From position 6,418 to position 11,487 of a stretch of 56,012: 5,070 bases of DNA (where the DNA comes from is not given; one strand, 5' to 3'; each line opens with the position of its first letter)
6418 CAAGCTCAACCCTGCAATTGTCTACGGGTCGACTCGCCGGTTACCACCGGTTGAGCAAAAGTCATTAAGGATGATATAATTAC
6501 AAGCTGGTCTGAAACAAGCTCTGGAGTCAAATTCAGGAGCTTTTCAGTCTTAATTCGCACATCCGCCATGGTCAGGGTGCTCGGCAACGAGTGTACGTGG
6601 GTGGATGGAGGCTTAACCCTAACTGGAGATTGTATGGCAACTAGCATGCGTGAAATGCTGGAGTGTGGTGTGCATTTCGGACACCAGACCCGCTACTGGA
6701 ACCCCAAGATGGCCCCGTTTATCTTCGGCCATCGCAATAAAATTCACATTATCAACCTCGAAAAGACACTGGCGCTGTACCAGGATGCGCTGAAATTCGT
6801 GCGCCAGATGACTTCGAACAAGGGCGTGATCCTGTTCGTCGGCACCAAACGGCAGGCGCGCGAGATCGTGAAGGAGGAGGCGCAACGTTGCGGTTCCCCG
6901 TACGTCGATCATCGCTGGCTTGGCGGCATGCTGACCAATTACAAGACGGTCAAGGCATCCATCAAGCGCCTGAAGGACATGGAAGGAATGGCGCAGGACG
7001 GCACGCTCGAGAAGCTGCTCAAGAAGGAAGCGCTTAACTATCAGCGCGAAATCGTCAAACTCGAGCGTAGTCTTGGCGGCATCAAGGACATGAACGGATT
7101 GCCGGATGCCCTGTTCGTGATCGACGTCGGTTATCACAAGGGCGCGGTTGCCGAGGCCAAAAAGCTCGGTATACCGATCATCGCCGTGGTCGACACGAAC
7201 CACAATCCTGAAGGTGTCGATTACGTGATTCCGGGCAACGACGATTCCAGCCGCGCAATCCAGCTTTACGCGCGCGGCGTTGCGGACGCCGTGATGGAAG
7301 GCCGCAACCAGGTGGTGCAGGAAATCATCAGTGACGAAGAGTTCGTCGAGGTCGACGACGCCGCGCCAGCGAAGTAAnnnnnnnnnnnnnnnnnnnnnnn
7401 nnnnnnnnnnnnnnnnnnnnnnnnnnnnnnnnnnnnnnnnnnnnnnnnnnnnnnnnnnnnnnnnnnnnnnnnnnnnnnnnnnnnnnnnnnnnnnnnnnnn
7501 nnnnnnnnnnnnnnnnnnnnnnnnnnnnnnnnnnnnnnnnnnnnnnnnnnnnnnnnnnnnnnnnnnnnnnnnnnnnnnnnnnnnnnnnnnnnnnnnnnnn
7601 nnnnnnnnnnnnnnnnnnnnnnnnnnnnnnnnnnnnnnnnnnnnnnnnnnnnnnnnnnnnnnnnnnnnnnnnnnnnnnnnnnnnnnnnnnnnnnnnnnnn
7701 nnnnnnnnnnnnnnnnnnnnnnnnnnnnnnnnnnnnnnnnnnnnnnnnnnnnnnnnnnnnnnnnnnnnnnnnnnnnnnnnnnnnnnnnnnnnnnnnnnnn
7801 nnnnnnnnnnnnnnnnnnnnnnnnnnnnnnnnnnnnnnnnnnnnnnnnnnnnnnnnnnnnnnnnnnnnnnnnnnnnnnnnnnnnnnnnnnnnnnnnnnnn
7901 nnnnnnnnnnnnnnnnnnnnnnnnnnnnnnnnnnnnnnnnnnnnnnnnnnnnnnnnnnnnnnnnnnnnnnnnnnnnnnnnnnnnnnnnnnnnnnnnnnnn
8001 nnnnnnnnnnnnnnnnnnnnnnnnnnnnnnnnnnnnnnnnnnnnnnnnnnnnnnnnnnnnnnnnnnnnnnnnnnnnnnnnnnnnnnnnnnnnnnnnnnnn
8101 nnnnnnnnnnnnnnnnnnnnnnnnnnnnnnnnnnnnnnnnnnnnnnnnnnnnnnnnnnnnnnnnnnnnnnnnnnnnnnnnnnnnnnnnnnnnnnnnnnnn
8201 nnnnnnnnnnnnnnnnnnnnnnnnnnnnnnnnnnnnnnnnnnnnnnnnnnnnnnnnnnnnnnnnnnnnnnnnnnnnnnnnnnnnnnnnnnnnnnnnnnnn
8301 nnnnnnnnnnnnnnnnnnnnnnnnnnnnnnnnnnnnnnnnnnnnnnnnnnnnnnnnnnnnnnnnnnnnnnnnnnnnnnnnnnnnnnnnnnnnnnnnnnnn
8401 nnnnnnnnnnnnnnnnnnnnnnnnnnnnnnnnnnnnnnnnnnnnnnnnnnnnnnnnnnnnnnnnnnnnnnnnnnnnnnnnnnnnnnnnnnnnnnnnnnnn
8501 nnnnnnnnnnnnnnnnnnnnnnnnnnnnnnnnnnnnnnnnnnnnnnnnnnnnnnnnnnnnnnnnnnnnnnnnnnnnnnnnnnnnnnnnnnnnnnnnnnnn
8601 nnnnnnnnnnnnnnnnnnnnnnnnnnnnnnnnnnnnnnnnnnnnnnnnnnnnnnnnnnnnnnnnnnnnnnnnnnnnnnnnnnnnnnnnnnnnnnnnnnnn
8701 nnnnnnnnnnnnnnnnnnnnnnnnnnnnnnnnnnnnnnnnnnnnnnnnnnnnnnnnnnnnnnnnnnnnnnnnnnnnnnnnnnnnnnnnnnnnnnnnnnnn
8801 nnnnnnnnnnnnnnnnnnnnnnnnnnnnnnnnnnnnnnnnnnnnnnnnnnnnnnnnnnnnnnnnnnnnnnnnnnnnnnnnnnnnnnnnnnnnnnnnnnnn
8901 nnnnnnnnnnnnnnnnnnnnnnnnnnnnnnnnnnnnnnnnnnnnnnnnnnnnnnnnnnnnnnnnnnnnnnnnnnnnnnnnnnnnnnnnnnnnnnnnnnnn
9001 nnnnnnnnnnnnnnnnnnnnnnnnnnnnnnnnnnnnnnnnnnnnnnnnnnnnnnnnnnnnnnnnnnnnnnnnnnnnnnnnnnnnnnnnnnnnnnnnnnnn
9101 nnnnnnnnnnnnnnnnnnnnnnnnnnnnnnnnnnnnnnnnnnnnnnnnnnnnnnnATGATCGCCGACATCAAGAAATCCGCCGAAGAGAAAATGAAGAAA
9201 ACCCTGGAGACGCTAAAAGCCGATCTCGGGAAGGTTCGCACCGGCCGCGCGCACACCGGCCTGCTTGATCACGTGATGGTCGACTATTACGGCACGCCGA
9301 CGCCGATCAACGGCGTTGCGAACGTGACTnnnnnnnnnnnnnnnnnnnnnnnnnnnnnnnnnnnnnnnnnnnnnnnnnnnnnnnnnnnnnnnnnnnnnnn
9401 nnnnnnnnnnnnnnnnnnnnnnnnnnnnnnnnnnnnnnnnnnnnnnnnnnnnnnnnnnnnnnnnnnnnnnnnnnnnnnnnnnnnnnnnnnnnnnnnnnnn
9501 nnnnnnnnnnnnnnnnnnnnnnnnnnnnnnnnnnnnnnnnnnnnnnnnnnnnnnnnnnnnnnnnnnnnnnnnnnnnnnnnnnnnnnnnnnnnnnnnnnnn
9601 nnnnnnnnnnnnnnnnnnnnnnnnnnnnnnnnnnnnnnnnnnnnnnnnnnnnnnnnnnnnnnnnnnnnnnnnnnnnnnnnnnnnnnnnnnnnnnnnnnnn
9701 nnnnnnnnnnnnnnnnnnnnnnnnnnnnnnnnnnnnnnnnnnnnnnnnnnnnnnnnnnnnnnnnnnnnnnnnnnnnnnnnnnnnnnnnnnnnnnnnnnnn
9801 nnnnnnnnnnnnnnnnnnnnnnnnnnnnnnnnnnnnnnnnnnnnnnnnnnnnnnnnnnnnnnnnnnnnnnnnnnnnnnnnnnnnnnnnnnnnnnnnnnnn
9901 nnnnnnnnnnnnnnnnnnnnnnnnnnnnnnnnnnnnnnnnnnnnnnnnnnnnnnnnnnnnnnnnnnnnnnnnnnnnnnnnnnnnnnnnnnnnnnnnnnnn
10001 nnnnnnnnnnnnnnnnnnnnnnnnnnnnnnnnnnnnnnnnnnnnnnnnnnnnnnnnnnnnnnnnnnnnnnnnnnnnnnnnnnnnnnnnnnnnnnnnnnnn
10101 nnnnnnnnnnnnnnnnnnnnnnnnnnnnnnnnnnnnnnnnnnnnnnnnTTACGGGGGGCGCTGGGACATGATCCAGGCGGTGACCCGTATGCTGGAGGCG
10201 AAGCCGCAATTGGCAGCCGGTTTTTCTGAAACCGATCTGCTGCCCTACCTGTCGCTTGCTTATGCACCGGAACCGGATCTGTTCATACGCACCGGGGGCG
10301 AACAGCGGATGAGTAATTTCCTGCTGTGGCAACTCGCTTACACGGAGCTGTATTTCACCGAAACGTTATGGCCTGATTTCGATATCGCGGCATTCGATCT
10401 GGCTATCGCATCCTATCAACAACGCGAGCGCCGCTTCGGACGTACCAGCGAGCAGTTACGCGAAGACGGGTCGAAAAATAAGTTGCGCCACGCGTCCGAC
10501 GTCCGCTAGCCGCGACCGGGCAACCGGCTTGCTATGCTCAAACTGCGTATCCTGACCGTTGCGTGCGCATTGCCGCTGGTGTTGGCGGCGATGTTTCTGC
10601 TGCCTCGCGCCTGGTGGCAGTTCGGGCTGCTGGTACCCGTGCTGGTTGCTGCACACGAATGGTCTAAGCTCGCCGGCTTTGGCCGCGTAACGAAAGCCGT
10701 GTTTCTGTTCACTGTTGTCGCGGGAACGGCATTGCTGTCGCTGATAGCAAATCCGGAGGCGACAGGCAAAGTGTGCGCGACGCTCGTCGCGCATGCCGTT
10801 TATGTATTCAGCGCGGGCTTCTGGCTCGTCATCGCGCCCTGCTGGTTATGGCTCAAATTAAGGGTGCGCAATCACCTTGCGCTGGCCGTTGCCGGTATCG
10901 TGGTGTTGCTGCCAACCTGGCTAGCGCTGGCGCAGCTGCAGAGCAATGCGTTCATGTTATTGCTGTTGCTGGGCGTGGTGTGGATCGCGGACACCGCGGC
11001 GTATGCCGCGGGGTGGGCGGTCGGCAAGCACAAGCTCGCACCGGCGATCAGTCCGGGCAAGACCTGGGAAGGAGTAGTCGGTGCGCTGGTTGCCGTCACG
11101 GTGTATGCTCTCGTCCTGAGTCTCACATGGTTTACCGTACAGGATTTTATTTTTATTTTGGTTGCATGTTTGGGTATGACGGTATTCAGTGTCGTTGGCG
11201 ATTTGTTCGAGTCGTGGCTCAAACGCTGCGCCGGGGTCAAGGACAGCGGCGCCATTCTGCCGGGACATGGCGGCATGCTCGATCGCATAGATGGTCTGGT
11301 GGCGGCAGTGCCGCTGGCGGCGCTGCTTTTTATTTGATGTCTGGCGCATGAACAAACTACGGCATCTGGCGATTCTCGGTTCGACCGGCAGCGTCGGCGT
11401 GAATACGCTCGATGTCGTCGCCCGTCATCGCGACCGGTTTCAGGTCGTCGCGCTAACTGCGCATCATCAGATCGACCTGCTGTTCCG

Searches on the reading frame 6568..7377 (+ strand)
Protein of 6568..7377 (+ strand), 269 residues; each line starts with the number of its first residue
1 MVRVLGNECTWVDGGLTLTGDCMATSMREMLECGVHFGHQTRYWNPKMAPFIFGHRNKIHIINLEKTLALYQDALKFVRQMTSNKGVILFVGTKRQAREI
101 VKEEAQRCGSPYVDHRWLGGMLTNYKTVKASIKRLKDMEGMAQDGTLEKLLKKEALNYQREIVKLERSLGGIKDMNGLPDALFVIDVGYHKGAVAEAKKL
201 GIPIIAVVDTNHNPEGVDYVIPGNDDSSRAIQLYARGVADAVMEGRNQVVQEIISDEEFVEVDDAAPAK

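Call 62: search_protein_families(library=pfam, proteins=[window:6568-7377:+], max_evalue=0.00001)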
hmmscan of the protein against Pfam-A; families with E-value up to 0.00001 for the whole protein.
window:6568-7377:+ (269 aa): 1 family
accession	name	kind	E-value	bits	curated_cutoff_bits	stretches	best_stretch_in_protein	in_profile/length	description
PF00318.25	Ribosomal_S2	-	1.9e-96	321.9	26.1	1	30-245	1-216/216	Ribosomal protein S2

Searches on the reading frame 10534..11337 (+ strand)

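Call 62: search_protein_families(library=pfam, proteins=[window:10534-11337:+], max_evalue=0.00001)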
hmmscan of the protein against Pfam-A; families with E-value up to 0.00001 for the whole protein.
window:10534-11337:+ (267 aa): 1 family
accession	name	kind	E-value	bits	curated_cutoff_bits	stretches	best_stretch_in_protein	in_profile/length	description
PF01148.25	CTP_transf_1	-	7.9e-54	183.7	24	1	4-265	2-260/264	Cytidylyltransferase family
